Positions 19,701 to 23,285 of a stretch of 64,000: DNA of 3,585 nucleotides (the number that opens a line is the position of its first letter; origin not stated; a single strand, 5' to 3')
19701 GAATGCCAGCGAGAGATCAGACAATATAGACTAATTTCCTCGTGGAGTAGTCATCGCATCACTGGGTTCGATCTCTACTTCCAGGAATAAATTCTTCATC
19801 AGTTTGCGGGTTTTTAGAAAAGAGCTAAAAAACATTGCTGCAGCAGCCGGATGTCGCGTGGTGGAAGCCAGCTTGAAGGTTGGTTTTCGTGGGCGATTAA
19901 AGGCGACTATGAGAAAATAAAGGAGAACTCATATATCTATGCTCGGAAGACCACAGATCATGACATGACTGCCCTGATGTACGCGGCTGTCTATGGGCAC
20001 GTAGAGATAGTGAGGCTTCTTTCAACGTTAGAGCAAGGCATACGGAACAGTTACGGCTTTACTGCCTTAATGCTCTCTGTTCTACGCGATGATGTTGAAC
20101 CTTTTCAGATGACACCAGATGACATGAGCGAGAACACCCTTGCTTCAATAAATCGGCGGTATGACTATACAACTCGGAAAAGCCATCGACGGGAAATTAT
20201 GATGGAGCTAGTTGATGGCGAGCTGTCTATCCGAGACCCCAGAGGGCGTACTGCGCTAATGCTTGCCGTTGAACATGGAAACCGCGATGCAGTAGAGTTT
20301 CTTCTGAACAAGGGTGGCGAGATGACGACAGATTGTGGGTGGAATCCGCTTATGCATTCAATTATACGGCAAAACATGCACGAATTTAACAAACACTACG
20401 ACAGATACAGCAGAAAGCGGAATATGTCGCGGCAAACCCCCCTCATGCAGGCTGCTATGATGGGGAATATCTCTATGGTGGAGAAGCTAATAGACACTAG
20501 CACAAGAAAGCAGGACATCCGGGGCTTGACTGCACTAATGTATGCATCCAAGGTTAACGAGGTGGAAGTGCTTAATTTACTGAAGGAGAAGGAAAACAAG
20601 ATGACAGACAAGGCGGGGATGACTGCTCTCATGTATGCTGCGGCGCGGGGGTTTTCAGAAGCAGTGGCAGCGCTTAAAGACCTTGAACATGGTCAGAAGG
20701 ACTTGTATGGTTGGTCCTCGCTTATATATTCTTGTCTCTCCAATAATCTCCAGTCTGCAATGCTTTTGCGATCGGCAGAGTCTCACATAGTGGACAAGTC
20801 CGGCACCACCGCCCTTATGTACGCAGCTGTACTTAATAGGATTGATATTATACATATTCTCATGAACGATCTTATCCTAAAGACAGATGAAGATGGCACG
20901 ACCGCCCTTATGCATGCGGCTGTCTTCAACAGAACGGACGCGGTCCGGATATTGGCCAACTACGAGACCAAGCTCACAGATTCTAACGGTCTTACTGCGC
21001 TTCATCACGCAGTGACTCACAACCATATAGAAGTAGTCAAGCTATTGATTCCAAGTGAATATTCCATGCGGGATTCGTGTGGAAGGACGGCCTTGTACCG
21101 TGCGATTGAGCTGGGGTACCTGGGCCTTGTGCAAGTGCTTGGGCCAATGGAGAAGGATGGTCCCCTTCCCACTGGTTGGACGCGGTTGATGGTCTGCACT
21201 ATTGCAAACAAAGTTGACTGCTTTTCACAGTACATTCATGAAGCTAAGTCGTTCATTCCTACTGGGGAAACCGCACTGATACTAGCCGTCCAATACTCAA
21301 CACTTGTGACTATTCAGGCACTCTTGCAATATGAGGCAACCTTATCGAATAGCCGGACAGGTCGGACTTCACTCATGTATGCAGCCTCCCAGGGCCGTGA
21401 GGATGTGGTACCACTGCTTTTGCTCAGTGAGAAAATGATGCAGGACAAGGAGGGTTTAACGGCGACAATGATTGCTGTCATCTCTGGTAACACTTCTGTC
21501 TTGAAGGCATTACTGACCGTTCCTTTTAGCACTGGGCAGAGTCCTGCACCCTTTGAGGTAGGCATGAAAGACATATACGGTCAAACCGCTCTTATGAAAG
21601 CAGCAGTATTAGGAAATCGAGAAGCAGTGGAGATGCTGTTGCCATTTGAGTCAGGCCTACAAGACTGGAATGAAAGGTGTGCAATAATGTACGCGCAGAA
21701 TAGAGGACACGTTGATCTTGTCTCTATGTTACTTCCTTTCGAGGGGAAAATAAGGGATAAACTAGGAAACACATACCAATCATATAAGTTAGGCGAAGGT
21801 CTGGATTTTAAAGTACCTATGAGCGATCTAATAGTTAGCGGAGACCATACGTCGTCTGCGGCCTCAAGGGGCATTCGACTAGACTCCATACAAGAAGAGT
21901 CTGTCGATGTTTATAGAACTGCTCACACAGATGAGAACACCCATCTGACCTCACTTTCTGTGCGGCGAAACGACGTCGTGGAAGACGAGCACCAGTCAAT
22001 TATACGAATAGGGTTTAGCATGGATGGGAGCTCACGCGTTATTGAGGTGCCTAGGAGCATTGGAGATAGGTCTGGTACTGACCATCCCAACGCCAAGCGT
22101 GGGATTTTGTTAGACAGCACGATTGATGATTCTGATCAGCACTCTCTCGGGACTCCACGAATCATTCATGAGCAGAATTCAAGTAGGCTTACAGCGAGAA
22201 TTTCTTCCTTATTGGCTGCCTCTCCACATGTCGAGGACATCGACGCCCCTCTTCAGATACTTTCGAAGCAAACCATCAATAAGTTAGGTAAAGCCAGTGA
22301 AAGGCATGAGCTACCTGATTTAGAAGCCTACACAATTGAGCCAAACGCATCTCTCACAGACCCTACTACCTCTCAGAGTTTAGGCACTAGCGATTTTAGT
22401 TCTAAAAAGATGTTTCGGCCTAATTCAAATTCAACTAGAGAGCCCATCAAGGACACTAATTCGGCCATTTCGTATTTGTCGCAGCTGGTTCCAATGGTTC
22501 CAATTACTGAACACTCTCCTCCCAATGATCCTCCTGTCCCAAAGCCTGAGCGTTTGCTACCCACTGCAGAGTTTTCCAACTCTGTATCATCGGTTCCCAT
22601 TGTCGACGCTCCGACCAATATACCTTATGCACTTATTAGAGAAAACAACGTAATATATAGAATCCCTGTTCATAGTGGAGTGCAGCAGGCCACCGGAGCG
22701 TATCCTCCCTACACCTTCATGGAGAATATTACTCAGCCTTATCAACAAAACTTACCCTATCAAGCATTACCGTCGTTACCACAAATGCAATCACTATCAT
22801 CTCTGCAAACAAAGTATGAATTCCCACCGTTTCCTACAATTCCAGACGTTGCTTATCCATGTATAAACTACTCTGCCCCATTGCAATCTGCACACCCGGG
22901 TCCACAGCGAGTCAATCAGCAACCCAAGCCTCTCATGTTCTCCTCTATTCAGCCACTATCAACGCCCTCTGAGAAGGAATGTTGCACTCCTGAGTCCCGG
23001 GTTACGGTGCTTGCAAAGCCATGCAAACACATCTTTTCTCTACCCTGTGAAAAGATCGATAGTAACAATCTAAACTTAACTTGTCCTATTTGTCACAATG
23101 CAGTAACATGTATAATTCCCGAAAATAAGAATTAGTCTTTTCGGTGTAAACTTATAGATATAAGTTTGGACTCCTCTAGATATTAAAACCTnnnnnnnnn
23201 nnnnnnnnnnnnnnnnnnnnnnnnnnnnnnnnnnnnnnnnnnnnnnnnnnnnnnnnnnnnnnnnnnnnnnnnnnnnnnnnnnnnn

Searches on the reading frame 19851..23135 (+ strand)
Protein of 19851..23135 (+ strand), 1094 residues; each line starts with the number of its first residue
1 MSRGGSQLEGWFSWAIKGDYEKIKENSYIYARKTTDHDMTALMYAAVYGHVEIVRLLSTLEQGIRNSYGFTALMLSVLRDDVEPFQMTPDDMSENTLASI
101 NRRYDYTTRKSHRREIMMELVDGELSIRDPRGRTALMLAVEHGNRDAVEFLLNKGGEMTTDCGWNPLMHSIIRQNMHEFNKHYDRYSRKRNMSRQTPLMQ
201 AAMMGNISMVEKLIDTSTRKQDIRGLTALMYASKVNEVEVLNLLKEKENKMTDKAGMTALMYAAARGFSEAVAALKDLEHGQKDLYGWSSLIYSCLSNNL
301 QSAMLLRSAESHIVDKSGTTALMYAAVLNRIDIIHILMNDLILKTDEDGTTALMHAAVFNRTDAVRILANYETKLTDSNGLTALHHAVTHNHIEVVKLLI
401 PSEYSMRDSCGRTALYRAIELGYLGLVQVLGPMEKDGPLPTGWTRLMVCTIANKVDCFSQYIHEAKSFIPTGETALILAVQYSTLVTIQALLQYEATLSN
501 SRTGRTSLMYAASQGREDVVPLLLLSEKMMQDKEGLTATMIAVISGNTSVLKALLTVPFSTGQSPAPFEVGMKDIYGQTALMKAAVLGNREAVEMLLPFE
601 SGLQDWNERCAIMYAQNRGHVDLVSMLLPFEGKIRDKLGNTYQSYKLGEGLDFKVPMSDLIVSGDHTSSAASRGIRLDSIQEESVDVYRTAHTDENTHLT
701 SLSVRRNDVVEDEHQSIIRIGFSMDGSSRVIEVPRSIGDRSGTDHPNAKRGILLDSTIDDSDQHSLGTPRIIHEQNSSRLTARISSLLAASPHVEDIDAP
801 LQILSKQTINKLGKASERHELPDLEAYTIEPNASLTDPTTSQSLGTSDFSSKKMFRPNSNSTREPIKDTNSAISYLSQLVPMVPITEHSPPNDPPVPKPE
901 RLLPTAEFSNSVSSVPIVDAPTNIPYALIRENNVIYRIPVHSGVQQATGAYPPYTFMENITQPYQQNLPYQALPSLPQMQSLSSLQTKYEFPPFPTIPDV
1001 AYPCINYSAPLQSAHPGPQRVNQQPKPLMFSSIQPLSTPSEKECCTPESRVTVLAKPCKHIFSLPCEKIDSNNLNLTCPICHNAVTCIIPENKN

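Call 3: search_protein_families(library=pfam, proteins=[window:19851-23135:+], max_evalue=10)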
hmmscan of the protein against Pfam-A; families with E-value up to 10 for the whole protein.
window:19851-23135:+ (1094 aa): 10 families
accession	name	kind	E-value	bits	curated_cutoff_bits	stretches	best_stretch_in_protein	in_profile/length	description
PF12796.13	Ank_2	-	4.1e-91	300.2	27.3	9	371-430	20-79/90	Ankyrin repeats (3 copies)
PF00023.36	Ank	-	4.8e-53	174.6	21.1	12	379-400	1-22/33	Ankyrin repeat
PF13606.12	Ank_3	-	3.1e-46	149.7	22.3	9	132-155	2-25/30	Ankyrin repeat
PF13637.12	Ank_4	-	2.4e-42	142.4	22.7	14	353-400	1-50/50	Ankyrin repeats (many copies)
PF13857.12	Ank_5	-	2.3e-40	136.6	27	7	376-415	12-53/56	Ankyrin repeats (many copies)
PF24521.3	Ank_KRIT1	-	9.2e-11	42.1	80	4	14-59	25-67/149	KRIT1 ankyrin-repeats domain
PF23745.1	ANK_LRRK2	-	0.0074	16.6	27.5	0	205-245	75-113/130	LRRK2 ANK repeat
PF14447.12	Prok-RING_4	-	2.1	8.8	27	1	1045-1085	4-40/46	Prokaryotic RING finger family 4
PF13639.12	zf-RING_2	-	2.9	8.7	27.3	1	1047-1081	10-43/44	Ring finger domain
PF14634.12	zf-RING_5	-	7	7.1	27.9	0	1044-1082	5-42/43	zinc-RING finger domain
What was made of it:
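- On Giardia Protein 21.1 / ARP-2 (ankyrin repeats + C-terminal RING), for the ankyrin protein only: Ankyrin repeats are met (E 4e-91, call 3).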

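Call 18: find_homologous_proteins(query=window:19851-23135:+, max_evalue=1e-10)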
Query window:19851-23135:+ (1094 aa): 1997 proteins with E <= 1e-10 among 8000 candidates; the best 120 are listed.
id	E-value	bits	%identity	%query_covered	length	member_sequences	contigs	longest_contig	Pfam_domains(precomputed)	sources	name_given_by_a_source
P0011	0.0e+0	2442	99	100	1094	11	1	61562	PF13606.13,PF13857.13,PF12796.14,PF00023.37,PF13637.13,PF24521.3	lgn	-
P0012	0.0e+0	1791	74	100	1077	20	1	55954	PF13606.13,PF13857.13,PF12796.14,PF00023.37,PF13637.13,PF24521.3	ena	-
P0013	0.0e+0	1761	73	100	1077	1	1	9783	PF13606.13,PF13857.13,PF12796.14,PF00023.37,PF13637.13,PF24521.3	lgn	-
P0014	0.0e+0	1756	72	100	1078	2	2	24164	PF13606.13,PF13857.13,PF12796.14,PF00023.37,PF13637.13,PF24521.3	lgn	-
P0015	5.1e-114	400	29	54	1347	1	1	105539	PF07714.24,PF00069.32,PF13606.13,PF13857.13,PF12796.14,PF00023.37,PF13637.13,PF24521.3,PF26344.1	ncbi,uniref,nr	ncbi:Kinase, NEK [Giardia lamblia P15]|uniref:Kinase, NEK n=1 Tax=Giardia intestinalis (strain P15) 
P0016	6.6e-107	377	28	56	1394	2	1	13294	PF00069.32,PF13606.13,PF13857.13,PF12796.14,PF00023.37,PF13637.13,PF24521.3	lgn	-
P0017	1.0e-102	363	32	55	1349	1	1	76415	PF07714.24,PF00069.32,PF13606.13,PF13857.13,PF23745.2,PF12796.14,PF00023.37,PF13637.13,PF24521.3,PF26344.1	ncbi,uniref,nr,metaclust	ncbi:Protein 21.1 [Giardia duodenalis assemblage B]|uniref:Protein 21.1 n=1 Tax=Giardia duodenalis a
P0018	7.1e-93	330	30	56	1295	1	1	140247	PF07714.24,PF00069.32,PF13606.13,PF13857.13,PF23745.2,PF12796.14,PF00023.37,PF13637.13,PF24521.3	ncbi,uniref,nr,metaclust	ncbi:Ankyrin repeat protein [Giardia duodenalis]|uniref:Ankyrin repeat protein n=1 Tax=Giardia intes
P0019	2.0e-86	309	28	54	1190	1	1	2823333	PF13606.13,PF13857.13,PF12796.14,PF00023.37,PF13637.13,PF24521.3,PF26344.1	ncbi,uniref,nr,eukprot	ncbi:Ankyrin repeat protein 1 [Giardia muris]|uniref:Ankyrin repeat protein 1 n=1 Tax=Giardia muris 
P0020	3.8e-83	298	36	50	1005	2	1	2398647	PF13606.13,PF13857.13,PF12796.14,PF00023.37,PF13637.13,PF24521.3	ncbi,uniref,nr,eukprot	ncbi:Ankyrin repeat protein 1 [Giardia muris]|uniref:Ankyrin repeat protein 1 n=1 Tax=Giardia muris 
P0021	7.9e-81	291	26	60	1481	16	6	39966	PF07714.24,PF00069.32,PF13606.13,PF13857.13,PF12796.14,PF00023.37,PF13637.13,PF24521.3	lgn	-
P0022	8.1e-81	291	27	60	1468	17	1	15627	PF07714.24,PF00069.32,PF13606.13,PF13857.13,PF12796.14,PF00023.37,PF13637.13,PF24521.3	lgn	-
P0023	1.5e-79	286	30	56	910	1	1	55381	PF13606.13,PF13857.13,PF23745.2,PF12796.14,PF00023.37,PF13637.13,PF24521.3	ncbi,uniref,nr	ncbi:hypothetical protein QR46_2215 [Giardia duodenalis assemblage B]|uniref:Uncharacterized protein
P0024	9.6e-79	284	30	41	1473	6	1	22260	PF07714.24,PF00069.32,PF13606.13,PF13857.13,PF12796.14,PF00023.37,PF13637.13,PF24521.3,PF26344.1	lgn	-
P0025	1.4e-78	283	31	39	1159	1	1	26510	PF13606.13,PF13857.13,PF12796.14,PF00023.37,PF13637.13,PF24521.3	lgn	-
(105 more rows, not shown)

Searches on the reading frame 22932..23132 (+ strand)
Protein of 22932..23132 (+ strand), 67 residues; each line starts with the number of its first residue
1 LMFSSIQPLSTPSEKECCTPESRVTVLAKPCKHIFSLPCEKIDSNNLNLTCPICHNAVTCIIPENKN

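Call 17: search_protein_families(library=pfam, proteins=[window:22932-23132:+], max_evalue=10)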
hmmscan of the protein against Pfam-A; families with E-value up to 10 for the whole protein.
seq(67 aa): 4 families
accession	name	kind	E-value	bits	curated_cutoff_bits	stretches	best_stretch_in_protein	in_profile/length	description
PF14447.12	Prok-RING_4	-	0.022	15.1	27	1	18-58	4-40/46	Prokaryotic RING finger family 4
PF13639.12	zf-RING_2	-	0.032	14.9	27.3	1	19-54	5-43/44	Ring finger domain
PF14634.12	zf-RING_5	-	0.074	13.5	27.9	1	17-55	5-42/43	zinc-RING finger domain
PF23551.1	Zn_ribbon_20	-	0.56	10.8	27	1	46-58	20-32/35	Zinc beta-ribbon domain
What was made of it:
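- On Canonical RING finger (C3HC4 / C3H2C3): Ankyrin relic: zf-RING_2 E 0.032, zf-RING_5 E 0.074 and Prok-RING_4 E 0.022, all below the gathering score (call 17).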
